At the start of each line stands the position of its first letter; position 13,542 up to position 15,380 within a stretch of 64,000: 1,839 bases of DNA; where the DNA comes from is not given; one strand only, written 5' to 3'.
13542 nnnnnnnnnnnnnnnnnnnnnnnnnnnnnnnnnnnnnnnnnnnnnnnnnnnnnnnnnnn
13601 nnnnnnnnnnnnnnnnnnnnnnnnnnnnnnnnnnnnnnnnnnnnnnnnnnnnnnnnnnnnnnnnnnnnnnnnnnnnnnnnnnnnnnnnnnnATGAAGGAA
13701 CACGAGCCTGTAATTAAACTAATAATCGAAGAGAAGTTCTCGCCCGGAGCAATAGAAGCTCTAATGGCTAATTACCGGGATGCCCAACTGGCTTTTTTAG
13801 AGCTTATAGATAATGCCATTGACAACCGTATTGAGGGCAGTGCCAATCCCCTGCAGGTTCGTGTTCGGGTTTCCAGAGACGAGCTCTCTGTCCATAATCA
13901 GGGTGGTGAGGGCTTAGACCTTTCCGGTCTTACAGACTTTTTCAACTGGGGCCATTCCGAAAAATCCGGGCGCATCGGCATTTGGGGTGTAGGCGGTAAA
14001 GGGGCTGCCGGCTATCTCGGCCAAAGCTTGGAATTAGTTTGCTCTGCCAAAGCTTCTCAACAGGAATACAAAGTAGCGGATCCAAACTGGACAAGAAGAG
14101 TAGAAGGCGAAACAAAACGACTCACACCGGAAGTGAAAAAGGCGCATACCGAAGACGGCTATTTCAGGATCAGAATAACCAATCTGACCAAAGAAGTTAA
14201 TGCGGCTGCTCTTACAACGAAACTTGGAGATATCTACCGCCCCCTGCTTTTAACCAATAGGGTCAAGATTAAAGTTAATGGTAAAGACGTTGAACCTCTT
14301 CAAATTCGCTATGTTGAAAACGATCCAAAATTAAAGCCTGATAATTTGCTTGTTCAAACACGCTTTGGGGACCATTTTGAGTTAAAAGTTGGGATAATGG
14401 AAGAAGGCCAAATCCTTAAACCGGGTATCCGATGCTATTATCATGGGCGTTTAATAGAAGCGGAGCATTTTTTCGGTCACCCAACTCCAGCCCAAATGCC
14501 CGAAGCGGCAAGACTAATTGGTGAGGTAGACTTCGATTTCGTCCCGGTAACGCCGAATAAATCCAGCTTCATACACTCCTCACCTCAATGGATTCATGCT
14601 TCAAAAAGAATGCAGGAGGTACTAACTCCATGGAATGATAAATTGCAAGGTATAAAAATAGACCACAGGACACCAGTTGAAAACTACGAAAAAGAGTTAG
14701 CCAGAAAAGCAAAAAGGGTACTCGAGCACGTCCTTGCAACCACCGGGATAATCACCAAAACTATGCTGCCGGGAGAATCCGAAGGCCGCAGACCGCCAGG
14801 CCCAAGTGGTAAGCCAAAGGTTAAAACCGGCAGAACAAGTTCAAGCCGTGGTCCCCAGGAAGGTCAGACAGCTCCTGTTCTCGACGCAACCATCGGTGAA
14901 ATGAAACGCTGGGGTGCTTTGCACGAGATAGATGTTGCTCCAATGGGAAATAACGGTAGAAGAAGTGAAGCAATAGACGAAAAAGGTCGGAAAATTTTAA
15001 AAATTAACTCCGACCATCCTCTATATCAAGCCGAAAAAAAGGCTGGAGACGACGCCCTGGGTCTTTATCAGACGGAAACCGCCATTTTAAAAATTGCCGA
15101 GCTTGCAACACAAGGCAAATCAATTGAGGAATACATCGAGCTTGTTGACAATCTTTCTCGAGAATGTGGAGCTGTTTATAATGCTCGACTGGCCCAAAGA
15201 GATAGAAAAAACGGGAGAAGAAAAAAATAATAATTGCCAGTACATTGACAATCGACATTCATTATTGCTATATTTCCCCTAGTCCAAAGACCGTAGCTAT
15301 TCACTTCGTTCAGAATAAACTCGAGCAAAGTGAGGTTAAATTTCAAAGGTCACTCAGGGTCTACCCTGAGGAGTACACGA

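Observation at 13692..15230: MORC-like GHKL ATPase with a MORC-type G2 box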

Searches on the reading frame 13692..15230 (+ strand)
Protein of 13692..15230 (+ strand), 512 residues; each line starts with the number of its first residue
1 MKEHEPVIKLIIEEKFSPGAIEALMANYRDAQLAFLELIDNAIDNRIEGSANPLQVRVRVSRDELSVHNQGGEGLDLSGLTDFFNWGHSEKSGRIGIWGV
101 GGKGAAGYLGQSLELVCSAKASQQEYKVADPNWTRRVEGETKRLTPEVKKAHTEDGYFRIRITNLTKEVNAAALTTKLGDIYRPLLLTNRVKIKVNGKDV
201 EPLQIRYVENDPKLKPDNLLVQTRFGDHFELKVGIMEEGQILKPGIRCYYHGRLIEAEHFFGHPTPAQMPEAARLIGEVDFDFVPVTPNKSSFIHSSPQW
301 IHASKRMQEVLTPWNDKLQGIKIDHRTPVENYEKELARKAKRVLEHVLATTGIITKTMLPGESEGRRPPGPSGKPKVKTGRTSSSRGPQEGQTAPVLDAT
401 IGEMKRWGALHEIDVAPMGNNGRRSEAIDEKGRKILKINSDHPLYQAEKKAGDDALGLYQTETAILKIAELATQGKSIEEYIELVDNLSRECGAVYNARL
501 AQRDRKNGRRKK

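Call 3: search_protein_families(library=pfam, proteins=[window:13692-15230:+], max_evalue=1)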
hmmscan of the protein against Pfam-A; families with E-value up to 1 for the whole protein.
window:13692-15230:+ (512 aa): 2 families
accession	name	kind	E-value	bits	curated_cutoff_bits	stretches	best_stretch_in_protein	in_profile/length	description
PF13589.12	HATPase_c_3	-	0.015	15.7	25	1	33-144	5-119/137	Histidine kinase-, DNA gyrase B-, and HSP90-like ATPase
PF02518.31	HATPase_c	-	0.056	14.3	26.4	1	29-90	4-63/111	Histidine kinase-, DNA gyrase B-, and HSP90-like ATPase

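Call 4: search_protein_families(library=padloc, proteins=[window:13692-15230:+], max_evalue=1)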
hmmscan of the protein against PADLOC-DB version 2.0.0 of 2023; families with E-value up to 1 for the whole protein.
window:13692-15230:+ (512 aa): 0 families

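Call 5: search_protein_families(library=ncbifam, proteins=[window:13692-15230:+], max_evalue=1)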
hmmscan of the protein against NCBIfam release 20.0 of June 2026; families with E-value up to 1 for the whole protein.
window:13692-15230:+ (512 aa): 2 families
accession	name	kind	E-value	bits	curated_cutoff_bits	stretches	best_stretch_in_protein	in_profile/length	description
NF047352.1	P_loop_sacsin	domain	7.4e-05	23.1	50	1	35-103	4-68/80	sacsin N-terminal ATP-binding-like domain-containing protein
NF008298.1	PRK11086.1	subfamily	0.19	10.1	520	1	37-96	430-490/529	DcuS/MalK family sensor histidine kinase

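Call 6: find_homologous_proteins(query=window:13692-15230:+, max_evalue=0.001)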
Query window:13692-15230:+ (512 aa): 65 proteins with E <= 0.001 among 8000 candidates.
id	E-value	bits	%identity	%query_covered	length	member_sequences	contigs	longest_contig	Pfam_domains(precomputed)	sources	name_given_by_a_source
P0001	0.0e+0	1165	100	100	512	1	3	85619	-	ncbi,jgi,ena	-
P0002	1.0e-284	963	85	95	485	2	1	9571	-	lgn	-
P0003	2.8e-236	803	68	98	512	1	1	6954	PF13589.13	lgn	-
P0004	3.5e-211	721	66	98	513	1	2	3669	-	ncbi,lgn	-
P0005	2.7e-209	714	62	98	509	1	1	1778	PF13589.13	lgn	-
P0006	4.8e-208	710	62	98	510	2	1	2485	PF13589.13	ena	-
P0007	4.1e-203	694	62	97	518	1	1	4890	PF13589.13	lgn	-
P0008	1.1e-201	689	60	98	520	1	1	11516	PF13589.13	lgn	-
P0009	6.2e-200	683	62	98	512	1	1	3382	PF13589.13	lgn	-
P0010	8.6e-199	680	62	96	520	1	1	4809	-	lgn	-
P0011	1.7e-198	679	61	97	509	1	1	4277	-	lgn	-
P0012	4.3e-198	677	61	96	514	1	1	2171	PF13589.13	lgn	-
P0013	5.3e-198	677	61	98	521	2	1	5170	PF13589.13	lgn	-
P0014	8.0e-198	676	61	96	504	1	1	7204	PF13589.13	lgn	-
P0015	1.8e-197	675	61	96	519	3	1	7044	-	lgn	-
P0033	9.3e-177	607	55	99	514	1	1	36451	PF13589.13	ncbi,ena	-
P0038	1.7e-173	596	55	96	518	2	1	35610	PF02518.32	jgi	jgi:hypothetical protein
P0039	3.0e-169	582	54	97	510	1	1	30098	-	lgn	-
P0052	2.9e-155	536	49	98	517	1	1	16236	PF13589.13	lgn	-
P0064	1.8e-43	167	31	98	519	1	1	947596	PF13589.13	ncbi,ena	-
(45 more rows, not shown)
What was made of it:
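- Checked: There are 65 full-length homologs of about 510 aa at 29-100% identity (call 6).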

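Call 7: search_solved_structures(query=window:13692-15230:+, max_evalue=10, show_alignments=2)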
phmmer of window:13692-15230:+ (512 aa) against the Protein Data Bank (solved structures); distinct sequences matched with E-value up to 10: 0.

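Call 10: search_solved_structures(query=A1, max_evalue=10, show_alignments=3)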
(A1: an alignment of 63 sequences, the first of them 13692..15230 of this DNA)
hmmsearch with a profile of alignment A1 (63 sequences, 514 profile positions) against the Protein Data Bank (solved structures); distinct sequences matched with E-value up to 10: 11.
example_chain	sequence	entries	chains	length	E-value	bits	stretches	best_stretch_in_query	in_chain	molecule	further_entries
6o1e_A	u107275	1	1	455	5.6e-12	48.3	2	33-116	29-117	MORC family CW-type zinc finger protein 3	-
5ix1_A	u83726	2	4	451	1.5e-11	46.9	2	33-116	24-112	MORC family CW-type zinc finger protein 3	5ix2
7k7t_A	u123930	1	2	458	4.5e-11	45.3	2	18-114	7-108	Isoform 3 of MORC family CW-type zinc finger protein 4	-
6mw7_A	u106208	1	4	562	0.0017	20.3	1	94-145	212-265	Structural maintenance of chromosomes flexible hinge domain-containing protein 1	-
4hz5_A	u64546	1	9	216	0.07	14.9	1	37-76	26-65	DNA topoisomerase IV, B subunit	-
9cuy_W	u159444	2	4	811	0.43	12.4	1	285-424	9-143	Putative tape measure protein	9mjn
6y8l_A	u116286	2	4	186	0.57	11.9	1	37-75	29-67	DNA gyrase subunit B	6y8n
7pqi_A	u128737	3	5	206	0.74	11.6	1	37-75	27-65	DNA gyrase subunit B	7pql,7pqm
3g7e_A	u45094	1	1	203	1.6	10.5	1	37-75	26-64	DNA gyrase subunit B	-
7dor_A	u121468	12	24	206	1.6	10.4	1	37-75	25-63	DNA gyrase subunit B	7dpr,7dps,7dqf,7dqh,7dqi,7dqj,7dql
5z4h_A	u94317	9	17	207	1.6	10.4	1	37-75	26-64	DNA gyrase subunit B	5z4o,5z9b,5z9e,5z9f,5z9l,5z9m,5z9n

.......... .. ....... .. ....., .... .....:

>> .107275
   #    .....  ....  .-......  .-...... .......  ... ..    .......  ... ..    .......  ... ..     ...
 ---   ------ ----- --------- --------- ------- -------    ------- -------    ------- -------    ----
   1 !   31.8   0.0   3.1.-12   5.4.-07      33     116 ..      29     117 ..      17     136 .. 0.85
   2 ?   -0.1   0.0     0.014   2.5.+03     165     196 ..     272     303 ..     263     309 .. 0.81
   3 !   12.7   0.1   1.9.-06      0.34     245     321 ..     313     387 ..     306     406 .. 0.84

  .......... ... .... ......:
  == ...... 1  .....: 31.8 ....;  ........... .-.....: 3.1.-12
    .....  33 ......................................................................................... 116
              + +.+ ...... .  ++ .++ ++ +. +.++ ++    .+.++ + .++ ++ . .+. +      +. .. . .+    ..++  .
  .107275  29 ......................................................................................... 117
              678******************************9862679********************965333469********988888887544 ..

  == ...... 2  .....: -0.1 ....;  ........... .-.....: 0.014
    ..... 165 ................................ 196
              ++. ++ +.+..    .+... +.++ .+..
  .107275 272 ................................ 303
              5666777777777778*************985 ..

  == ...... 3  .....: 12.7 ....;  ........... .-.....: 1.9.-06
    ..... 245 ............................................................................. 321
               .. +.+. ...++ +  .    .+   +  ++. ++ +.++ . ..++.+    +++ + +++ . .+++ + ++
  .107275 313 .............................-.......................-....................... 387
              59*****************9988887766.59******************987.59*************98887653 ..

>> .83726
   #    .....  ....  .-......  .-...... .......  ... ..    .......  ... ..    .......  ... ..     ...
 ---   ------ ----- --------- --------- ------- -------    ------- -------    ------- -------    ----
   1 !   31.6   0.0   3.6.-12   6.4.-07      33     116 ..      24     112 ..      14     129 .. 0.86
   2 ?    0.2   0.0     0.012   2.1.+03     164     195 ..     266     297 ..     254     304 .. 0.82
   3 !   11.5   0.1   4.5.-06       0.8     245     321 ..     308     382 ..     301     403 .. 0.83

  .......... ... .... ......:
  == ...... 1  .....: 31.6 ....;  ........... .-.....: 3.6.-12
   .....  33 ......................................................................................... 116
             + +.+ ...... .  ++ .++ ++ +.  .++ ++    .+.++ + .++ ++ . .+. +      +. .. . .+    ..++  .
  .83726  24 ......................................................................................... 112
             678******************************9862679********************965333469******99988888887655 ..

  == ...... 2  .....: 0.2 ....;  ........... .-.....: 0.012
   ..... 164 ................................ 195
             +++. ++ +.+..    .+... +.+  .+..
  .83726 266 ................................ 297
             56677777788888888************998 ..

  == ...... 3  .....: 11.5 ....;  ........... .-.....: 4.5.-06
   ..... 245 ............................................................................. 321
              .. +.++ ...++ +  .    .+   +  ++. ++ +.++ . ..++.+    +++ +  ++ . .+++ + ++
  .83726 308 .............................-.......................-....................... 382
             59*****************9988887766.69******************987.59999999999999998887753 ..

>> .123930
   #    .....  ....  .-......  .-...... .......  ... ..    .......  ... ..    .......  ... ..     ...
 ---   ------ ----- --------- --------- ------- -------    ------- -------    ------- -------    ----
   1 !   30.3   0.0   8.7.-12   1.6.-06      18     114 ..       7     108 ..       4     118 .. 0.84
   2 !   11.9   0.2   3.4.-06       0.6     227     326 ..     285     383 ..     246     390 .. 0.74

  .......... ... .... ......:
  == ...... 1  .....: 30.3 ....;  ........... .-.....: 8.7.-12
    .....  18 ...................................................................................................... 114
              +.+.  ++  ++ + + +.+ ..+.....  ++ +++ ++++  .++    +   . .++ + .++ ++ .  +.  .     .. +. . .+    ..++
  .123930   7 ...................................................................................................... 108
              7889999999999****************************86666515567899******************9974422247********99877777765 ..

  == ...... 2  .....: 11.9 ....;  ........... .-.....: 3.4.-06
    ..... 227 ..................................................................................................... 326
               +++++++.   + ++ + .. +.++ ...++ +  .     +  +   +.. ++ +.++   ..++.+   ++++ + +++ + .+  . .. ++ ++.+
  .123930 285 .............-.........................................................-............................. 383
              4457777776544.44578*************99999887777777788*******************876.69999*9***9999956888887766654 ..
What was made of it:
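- Closest known: Hsp90/HtpG/TRAP1. Different: There is no sequence-profile relationship (call 10).
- The profile hits MORC proteins, not kinases (call 10).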

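Call 11: search_protein_families(library=pfam, alignment_id=A1, max_evalue=0.01)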
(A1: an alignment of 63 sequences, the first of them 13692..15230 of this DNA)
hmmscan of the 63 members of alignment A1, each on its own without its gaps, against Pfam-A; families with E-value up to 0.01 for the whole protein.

A. member 1, window:13692-15230:+ (512 aa): 0 families

B. families by the number of members that match (of 63 scanned): 7 families
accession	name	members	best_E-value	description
PF13589.12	HATPase_c_3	61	1.6e-10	Histidine kinase-, DNA gyrase B-, and HSP90-like ATPase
PF02518.31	HATPase_c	43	2e-06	Histidine kinase-, DNA gyrase B-, and HSP90-like ATPase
PF17942.8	Morc6_S5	9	4e-05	Morc6 ribosomal protein S5 domain 2-like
PF20711.2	DUF6825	2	0.0037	Family of unknown function (DUF6825)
PF15463.11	ECM11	1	0.00068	Extracellular mutant protein 11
PF20694.2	TRADD-like_N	1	0.0028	TRADD-like N-terminal domain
PF00237.24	Ribosomal_L22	1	0.0092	Ribosomal protein L22p/L17e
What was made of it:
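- On MutL: No Pfam or NCBIfam MutL hits (calls 3, 5, 11); no MutL among PDB profile hits at E up to 10 (call 10)
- Checked: The single sequence is sub-threshold for Pfam (HATPase_c_3 E=0.015, 15.7 bits against a cut-off of 25; call 3), but 61 of 63 family members match HATPase_c_3 and 9 match Morc6_S5 (call 11).
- The sequence profile finds no Hsp90 in the PDB even at E up to 10, and no Pfam HSP90 match is seen (calls 3, 10, 11).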

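Call 14: find_encoding_contigs(protein=P0033, flank=10000, max_places=2)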
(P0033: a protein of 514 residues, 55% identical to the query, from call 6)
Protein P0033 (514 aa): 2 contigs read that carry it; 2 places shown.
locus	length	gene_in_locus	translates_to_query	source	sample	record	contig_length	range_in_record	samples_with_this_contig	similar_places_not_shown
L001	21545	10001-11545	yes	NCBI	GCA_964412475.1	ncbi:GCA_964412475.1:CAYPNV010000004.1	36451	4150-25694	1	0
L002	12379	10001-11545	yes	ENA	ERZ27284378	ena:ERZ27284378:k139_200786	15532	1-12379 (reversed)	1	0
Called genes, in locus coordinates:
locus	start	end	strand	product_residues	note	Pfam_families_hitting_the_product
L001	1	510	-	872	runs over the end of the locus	PF00690:Cation_ATPase_N, PF00122:E1-E2_ATPase, PF00702:Hydrolase, PF13246:Cation_ATPase, PF08282:Hydrolase_3 (faint), PF00689:Cation_ATPase_C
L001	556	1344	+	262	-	-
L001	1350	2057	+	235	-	PF11139:SfLAP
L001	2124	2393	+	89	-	PF03477:ATP-cone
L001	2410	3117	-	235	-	-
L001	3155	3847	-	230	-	PF03734:YkuD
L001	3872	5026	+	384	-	PF13229:Beta_helix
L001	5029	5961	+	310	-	PF00768:Peptidase_S11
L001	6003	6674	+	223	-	PF00160:Pro_isomerase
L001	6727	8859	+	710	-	-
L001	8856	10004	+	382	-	-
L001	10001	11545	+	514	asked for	PF13589:HATPase_c_3 (weak)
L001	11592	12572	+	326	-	-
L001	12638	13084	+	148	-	PF22811:Zn_ribbon_NrdR, PF03477:ATP-cone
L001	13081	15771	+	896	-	PF00317:Ribonuc_red_lgN, PF02867:Ribonuc_red_lgC, PF12637:TSCPD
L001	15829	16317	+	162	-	-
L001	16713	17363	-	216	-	PF01797:Y1_Tnp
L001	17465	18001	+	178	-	PF02572:CobA_CobO_BtuR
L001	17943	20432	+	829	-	PF02190:LON_substr_bdg, PF00004:AAA, PF07728:AAA_5, PF22667:Lon_lid, PF05362:Lon_C, PF13541:ChlI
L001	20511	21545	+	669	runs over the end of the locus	PF03030:H_PPase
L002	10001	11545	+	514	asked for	PF13589:HATPase_c_3 (weak)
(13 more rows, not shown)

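Call 15: find_encoding_contigs(protein=P0038, flank=10000, max_places=2)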
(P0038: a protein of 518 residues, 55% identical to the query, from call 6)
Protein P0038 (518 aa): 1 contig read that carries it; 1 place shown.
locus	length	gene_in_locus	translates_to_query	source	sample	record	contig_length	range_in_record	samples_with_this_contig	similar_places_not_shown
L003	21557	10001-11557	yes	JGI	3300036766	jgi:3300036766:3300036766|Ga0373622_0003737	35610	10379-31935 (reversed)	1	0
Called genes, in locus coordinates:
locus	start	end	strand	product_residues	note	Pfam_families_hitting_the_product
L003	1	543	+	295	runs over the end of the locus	PF18900:DUF5656 (weak)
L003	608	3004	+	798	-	-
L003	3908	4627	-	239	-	PF00696:AA_kinase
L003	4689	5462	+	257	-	-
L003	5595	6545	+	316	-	PF02899:Phage_int_SAM_1, PF13495:Phage_int_SAM_4 (weak), PF00589:Phage_integrase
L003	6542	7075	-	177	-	-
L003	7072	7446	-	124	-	-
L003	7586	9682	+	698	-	-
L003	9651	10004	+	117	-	-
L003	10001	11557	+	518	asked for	PF02518:HATPase_c (faint)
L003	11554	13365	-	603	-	PF00009:GTP_EFTU, PF01926:MMR_HSR1 (weak), PF22042:EF-G_D2, PF03144:GTP_EFTU_D2, PF14492:EFG_III (faint), PF00679:EFG_C, PF21018:BipA_C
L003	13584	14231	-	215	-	PF00300:His_Phos_1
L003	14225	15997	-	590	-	PF09972:DUF2207, PF20990:DUF2207_C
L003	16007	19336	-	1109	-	PF25596:CPSase_L_D1, PF02222:ATP-grasp, PF02786:CPSase_L_D2, PF02787:CPSase_L_D3, PF25596:CPSase_L_D1, PF02222:ATP-grasp, PF02786:CPSase_L_D2, PF07478:Dala_Dala_lig_C, +3 more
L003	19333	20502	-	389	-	PF00988:CPSase_sm_chain, PF00117:GATase, PF07722:Peptidase_C26 (weak)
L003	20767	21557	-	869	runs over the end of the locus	PF00521:DNA_topoisoIV, PF03989:DNA_gyraseA_C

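Call 16: find_encoding_contigs(protein=P0064, flank=10000, max_places=2)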
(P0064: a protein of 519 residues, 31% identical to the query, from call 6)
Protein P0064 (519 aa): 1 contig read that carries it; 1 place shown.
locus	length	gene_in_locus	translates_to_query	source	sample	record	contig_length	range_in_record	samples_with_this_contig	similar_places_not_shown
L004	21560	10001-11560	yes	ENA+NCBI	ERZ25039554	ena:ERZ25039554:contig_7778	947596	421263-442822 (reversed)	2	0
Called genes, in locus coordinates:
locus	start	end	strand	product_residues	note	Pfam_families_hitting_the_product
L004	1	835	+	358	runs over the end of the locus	PF00483:NTP_transferase, PF12804:NTP_transf_3, PF22640:ManC_GMP_beta-helix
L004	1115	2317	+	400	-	PF02878:PGM_PMM_I, PF02879:PGM_PMM_II, PF02880:PGM_PMM_III, PF00408:PGM_PMM_IV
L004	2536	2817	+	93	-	-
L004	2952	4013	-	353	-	-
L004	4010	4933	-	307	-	-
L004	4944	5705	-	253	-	-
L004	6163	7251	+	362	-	PF01497:Peripla_BP_2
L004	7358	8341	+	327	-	PF01032:FecCD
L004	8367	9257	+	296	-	PF00005:ABC_tran, PF02463:SMC_N (faint), PF13304:AAA_21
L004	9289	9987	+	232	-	-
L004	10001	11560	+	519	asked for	PF13589:HATPase_c_3 (weak)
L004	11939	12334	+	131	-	PF01850:PIN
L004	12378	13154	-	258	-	PF01975:SurE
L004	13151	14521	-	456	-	PF01594:AI-2E_transport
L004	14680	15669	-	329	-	PF00579:tRNA-synt_1b, PF01921:tRNA-synt_1f (faint)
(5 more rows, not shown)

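Call 18: predict_structure(alignment_id=A1)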
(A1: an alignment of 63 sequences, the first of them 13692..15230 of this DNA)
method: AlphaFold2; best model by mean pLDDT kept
length: 512 residues; sequences in the alignment: 63
mean_pLDDT: 84.8   pTM: 0.78
mean pLDDT of the five models: 84.8, 84.7, 84.5, 84.3, 82.7
residues with pLDDT >= 90: 316; 70-90: 112; 50-70: 31; < 50: 53
segments of 3 or more residues with pLDDT < 50: 1-6, 92-96, 364-405
pLDDT, mean of each block of 10 residues (from residue 1): 54 74 82 93 90 96 96 89 72 52 88 94 94 78 89 93 96 96 96 98 95 94 95 94 95 94 93 95 89 94 96 93 81 94 89 79 46 44 42 43 58 90 90 91 95 95 95 89 95 91 78 64
secondary structure, 60 per line:
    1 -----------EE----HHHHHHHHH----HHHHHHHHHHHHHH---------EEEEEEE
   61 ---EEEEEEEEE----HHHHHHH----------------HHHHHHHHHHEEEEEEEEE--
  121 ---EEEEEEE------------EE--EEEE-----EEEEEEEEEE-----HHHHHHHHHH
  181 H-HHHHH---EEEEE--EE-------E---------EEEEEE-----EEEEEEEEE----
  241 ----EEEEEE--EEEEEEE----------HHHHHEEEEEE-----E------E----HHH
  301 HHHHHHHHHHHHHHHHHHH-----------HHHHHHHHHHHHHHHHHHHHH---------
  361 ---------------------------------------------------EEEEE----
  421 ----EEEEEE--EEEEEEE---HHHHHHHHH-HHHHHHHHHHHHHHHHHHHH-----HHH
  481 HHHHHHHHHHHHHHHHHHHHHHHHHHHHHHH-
elements in order: H18-26 H31-44 E54-60 E64-72 H77-83 H100-109 E110-118 E124-130 E147-150 E156-165 H171-181 H183-187 E191-195 E217-222 E228-236 E245-250 E253-259 H270-274 E275-280 H298-319 H331-351 E412-416 E425-430 E433-439 H443-451 H453-472 H478-511
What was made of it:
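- On Eukaryotic MORC: No such Pfam hits (calls 3, 11); the model shows none (call 18)
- On Histidine kinase: Only a marginal HATPase_c match (E=0.056); no HisKA; the GHKL domain is N-terminal and followed by S5 (calls 3, 5, 18)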
